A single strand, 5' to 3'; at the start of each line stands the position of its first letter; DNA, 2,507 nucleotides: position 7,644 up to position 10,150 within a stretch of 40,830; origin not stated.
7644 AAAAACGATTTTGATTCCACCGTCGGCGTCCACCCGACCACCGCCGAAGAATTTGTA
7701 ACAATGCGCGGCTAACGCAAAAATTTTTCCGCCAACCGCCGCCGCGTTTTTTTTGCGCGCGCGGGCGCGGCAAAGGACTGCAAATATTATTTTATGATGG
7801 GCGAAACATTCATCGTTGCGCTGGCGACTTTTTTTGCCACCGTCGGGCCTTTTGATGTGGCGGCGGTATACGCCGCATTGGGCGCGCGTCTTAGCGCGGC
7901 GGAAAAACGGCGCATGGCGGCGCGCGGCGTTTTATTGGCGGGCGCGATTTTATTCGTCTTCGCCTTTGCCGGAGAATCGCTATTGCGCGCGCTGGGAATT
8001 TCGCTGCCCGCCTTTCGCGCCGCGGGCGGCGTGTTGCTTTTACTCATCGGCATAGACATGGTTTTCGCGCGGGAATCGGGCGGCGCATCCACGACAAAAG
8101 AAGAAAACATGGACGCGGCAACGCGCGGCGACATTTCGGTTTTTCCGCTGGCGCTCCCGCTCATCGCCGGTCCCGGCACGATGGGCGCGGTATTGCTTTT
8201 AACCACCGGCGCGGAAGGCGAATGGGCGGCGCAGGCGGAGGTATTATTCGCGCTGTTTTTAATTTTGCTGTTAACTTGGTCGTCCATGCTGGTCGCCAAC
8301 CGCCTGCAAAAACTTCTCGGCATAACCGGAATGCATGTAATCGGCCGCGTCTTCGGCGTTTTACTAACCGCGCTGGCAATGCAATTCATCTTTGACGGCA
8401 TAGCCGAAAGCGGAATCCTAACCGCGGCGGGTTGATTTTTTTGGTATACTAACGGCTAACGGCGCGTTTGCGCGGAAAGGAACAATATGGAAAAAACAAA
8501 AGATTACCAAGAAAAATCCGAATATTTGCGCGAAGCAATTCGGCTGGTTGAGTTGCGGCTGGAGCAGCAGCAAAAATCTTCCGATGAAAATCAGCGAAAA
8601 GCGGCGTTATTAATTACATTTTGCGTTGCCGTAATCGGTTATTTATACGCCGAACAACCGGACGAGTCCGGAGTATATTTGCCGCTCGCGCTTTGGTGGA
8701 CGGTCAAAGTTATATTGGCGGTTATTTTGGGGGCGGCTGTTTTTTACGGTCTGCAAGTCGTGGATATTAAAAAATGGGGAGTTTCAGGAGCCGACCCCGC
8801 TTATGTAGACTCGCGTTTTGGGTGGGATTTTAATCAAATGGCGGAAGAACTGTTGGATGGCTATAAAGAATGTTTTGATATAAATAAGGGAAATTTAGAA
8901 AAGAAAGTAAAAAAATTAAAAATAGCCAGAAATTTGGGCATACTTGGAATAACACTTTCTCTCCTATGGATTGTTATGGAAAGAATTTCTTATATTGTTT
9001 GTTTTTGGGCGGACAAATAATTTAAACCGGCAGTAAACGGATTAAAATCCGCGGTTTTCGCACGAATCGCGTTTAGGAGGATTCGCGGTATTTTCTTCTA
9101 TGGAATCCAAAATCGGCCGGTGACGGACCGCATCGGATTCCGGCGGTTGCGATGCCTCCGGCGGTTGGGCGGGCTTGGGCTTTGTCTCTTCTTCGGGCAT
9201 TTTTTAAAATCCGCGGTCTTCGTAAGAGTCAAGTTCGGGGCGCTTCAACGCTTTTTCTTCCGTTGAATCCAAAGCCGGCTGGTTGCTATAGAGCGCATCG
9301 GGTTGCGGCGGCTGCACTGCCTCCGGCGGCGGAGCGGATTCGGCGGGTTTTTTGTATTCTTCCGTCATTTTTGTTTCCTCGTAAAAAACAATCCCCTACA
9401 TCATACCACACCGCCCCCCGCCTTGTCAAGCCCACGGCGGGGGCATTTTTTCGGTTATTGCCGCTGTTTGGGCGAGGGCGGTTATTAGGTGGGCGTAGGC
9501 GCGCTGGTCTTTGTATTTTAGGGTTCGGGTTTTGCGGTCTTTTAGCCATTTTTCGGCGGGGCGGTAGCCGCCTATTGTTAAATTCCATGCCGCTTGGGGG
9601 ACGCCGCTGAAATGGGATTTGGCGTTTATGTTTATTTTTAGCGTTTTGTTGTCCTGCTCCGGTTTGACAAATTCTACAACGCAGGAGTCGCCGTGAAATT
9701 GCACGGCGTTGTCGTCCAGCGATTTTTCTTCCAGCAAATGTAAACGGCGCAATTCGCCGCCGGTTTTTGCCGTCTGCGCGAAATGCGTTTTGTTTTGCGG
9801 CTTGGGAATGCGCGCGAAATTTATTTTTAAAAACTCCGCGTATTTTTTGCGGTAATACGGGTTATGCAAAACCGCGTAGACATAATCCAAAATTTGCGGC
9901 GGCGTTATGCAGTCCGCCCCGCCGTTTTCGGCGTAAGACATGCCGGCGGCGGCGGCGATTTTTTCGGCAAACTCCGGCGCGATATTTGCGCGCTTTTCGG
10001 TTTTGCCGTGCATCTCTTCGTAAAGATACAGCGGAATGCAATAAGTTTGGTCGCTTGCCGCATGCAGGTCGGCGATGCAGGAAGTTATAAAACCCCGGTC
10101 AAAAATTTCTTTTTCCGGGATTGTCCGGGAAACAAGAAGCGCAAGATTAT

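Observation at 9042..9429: Unannotated tandem pair of paralogous acidic, proline-rich micro-ORFs with their own near-consensus promoter, directly downstream of the Type IIG enzyme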

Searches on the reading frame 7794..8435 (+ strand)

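Call 4: search_protein_families(library=pfam, proteins=[window:7794-8435:+], max_evalue=1)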
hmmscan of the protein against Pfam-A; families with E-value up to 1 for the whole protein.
window:7794-8435:+ (213 aa): 2 families
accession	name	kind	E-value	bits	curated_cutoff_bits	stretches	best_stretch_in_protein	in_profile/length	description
PF01914.23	MarC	-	1.3e-48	165.5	23.9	1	5-205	3-201/203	MarC family integral membrane protein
PF03741.22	TerC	-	4.4e-05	23.7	27.8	1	21-105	13-93/178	Integral membrane protein TerC family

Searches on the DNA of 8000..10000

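Call 12: search_rna_families(source=window, start=8000, end=10000, threshold=evalue, max_evalue=1)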
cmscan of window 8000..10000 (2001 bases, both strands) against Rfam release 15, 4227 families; matches with E-value up to 1: 0.
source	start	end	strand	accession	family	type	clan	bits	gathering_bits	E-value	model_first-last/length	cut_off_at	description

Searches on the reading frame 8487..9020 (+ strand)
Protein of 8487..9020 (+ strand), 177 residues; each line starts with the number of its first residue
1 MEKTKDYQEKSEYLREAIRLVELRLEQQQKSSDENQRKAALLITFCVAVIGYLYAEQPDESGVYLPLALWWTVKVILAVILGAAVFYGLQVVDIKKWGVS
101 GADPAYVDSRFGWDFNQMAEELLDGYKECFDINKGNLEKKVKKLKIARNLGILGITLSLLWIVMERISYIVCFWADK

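Call 4: search_protein_families(library=pfam, proteins=[window:8487-9020:+], max_evalue=1)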
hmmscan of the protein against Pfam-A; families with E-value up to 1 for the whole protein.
window:8487-9020:+ (177 aa): 3 families
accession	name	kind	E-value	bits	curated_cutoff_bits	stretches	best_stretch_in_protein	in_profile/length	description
PF06612.16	DUF1146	-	0.034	14.5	25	1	20-55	11-44/48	Protein of unknown function (DUF1146)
PF24838.2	8xMP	-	0.034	14.4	30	0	22-85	5-64/136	Octameric membrane protein family (8xMP)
PF07666.16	MpPF26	-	0.051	14.1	37.2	1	133-165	37-71/75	M penetrans paralogue family 26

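Call 7: search_protein_families(library=ncbifam, proteins=[window:8487-9020:+], max_evalue=1)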
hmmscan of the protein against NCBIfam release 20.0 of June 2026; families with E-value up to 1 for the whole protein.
window:8487-9020:+ (177 aa): 3 families
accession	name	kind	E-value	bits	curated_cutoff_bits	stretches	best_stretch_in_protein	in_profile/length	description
TIGR02606.1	antidote_CC2985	hypoth_equivalog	0.025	14.6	46.2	1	6-30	22-43/70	type II toxin-antitoxin system ParD family antitoxin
NF002815.0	PRK02967.1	equivalog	0.17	11.9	83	1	3-55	21-62/139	nickel-responsive transcriptional regulator NikR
NF040945.1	CCC_membrane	equivalog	0.55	10.6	65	1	139-171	50-81/99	CCC motif membrane protein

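Call 13: search_protein_families(library=padloc, proteins=[window:8487-9020:+], max_evalue=1)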
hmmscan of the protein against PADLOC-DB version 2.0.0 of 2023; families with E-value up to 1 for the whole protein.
window:8487-9020:+ (177 aa): 2 families
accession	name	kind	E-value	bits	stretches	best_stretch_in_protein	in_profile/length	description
PDLC02364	PycTM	-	0.0081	14.6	1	34-92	25-74/160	-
PDLC00700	Effector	-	0.013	13.5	1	36-81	23-68/173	2TM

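Call 14: search_protein_families(library=phrogs, proteins=[window:8487-9020:+], max_evalue=1)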
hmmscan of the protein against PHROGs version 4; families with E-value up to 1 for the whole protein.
window:8487-9020:+ (177 aa): 2 families
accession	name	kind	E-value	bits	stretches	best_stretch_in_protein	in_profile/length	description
phrog_23525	-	unknown function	0.17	12.8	1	148-176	5-30/50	-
phrog_35096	-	unknown function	0.31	12.5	1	93-141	28-76/86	-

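Call 18: find_homologous_proteins(query=window:8487-9017:+, max_evalue=0.001)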
Query window:8487-9017:+ (177 aa): 1 proteins with E <= 0.001 among 208 candidates.
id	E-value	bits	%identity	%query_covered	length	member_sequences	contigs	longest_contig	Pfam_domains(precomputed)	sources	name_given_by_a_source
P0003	3.0e-112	390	100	100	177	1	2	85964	-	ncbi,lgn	ncbi:MAG: hypothetical protein ACR2P5_03930 [Gammaproteobacteria bacterium]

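Call 30: find_related_loci(query=A2, collection=metagenome_contigs, flank=6000)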
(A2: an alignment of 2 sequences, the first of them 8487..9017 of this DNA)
Query A2 (177 aa) in metagenome_contigs; peptide patterns used: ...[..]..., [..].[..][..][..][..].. (x = any residue, [..] = any of these).
600 stretches matched a pattern (row limit reached: there are more); 1 encode a relative of the query (tblastn E <= 1e-3); 1 distinct loci.
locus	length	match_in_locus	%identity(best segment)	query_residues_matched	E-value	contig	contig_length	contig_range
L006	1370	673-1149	44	5-163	4e-38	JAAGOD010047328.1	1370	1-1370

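Call 31: find_related_loci(query=A2, collection=viral_contigs, flank=6000)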
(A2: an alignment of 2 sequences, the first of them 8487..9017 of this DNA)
Query A2 (177 aa) in viral_contigs; peptide patterns used: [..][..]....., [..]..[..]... (x = any residue, [..] = any of these).
169 stretches matched a pattern, but none encodes a relative of the query by tblastn (E <= 1e-3).

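Call 43: predict_structure(protein=window:8487-9017:+)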
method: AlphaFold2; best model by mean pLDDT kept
length: 177 residues; sequences in the alignment: 1
mean_pLDDT: 48.2   pTM: 0.33
mean pLDDT of the five models: 48.2, 46.9, 46.0, 44.8, 43.4
residues with pLDDT >= 90: 0; 70-90: 0; 50-70: 73; < 50: 104
segments of 3 or more residues with pLDDT < 50: 2-11, 55-70, 86-113, 118-150, 168-177
pLDDT, mean of each block of 10 residues (from residue 1): 46 52 57 57 57 49 46 55 50 38 39 46 44 41 40 53 54 44
secondary structure, 60 per line:
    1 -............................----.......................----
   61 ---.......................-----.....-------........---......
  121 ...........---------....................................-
elements in order: H2-29 H34-56 H64-86 H92-96 H104-111 H115-131 H141-176

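Call 45: search_protein_families(library=pfam, alignment_id=A4, max_evalue=10)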
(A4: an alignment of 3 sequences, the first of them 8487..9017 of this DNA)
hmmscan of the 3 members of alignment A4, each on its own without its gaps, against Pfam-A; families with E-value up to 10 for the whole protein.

A. member 1, window:8487-9017:+ (177 aa): 3 families
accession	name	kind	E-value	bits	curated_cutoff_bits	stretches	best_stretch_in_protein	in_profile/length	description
PF06612.16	DUF1146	-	0.034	14.5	25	1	20-55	11-44/48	Protein of unknown function (DUF1146)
PF24838.2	8xMP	-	0.034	14.4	30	1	22-85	5-64/136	Octameric membrane protein family (8xMP)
PF07666.16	MpPF26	-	0.051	14.1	37.2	1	133-165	37-71/75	M penetrans paralogue family 26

B. families by the number of members that match (of 3 scanned): 7 families
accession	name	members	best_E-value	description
PF03096.20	Ndr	1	0.0087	Ndr family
PF09911.14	DUF2140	1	0.033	Uncharacterized protein conserved in bacteria (DUF2140)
PF24838.2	8xMP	1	0.034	Octameric membrane protein family (8xMP)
PF06612.16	DUF1146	1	0.034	Protein of unknown function (DUF1146)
PF07666.16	MpPF26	1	0.051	M penetrans paralogue family 26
PF06570.16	DUF1129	1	0.12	Protein of unknown function (DUF1129)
PF20990.2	DUF2207_C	1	0.47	Predicted membrane protein (DUF2207) C-terminal domain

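Call 46: search_protein_families(library=padloc, alignment_id=A4, max_evalue=10)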
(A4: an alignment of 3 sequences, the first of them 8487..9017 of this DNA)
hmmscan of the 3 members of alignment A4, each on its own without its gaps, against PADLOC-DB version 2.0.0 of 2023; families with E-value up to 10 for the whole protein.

A. member 1, window:8487-9017:+ (177 aa): 2 families
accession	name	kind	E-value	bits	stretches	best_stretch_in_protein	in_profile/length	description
PDLC02364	PycTM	-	0.0081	14.6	1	34-92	25-74/160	-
PDLC00700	Effector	-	0.013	13.5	2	36-81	23-68/173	2TM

B. families by the number of members that match (of 3 scanned): 2 families
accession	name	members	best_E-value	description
PDLC02364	PycTM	2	0.0081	-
PDLC00700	Effector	1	0.013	2TM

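Call 47: search_solved_structures(query=A4, max_evalue=10)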
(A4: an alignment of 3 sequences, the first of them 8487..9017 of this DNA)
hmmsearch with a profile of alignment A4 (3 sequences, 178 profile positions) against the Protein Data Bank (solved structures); distinct sequences matched with E-value up to 10: 1.
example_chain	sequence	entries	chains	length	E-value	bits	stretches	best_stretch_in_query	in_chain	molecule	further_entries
7y9n_A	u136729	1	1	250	1.6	11.6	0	122-166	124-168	Spike protein S2',5HB-H2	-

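Call 50: search_dna_similar(query=window:8487-9017:+, collection=plasmids, mode=protein, max_evalue=0.01)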
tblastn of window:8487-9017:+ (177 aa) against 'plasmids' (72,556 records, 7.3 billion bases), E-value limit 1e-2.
No match.

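Call 67: search_dna_similar(query=window:8487-9017:+, collection=phages, mode=protein, max_evalue=0.01)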
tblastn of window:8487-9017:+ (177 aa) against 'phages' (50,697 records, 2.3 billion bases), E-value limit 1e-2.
No match.

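Call 74: predict_structure(alignment_id=A4)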
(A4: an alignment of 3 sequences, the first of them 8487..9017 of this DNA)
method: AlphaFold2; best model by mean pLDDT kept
length: 177 residues; sequences in the alignment: 3
mean_pLDDT: 48.1   pTM: 0.29
mean pLDDT of the five models: 48.1, 47.0, 44.4, 44.2, 40.0
residues with pLDDT >= 90: 0; 70-90: 0; 50-70: 70; < 50: 107
segments of 3 or more residues with pLDDT < 50: 1-4, 6-14, 20-23, 25-29, 50-64, 91-120, 122-134, 168-177
pLDDT, mean of each block of 10 residues (from residue 1): 46 48 48 51 50 46 50 58 55 40 39 41 45 49 50 53 52 41
secondary structure, 60 per line:
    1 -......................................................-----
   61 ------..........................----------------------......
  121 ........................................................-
elements in order: H2-55 H67-92 H115-176

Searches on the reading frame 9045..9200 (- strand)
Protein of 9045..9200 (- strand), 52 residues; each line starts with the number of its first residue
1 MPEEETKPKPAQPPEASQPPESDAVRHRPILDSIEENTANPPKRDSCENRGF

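Call 4: search_protein_families(library=pfam, proteins=[window:9045-9200:-], max_evalue=1)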
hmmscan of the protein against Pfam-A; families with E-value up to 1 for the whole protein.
seq(52 aa): 0 families

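Call 7: search_protein_families(library=ncbifam, proteins=[window:9045-9200:-], max_evalue=1)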
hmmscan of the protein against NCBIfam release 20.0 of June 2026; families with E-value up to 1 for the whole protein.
seq(52 aa): 0 families

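Call 13: search_protein_families(library=padloc, proteins=[window:9045-9200:-], max_evalue=1)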
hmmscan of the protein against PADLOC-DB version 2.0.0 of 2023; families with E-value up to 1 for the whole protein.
seq(52 aa): 0 families

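Call 14: search_protein_families(library=phrogs, proteins=[window:9045-9200:-], max_evalue=1)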
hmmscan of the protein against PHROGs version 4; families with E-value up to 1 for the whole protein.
seq(52 aa): 0 families
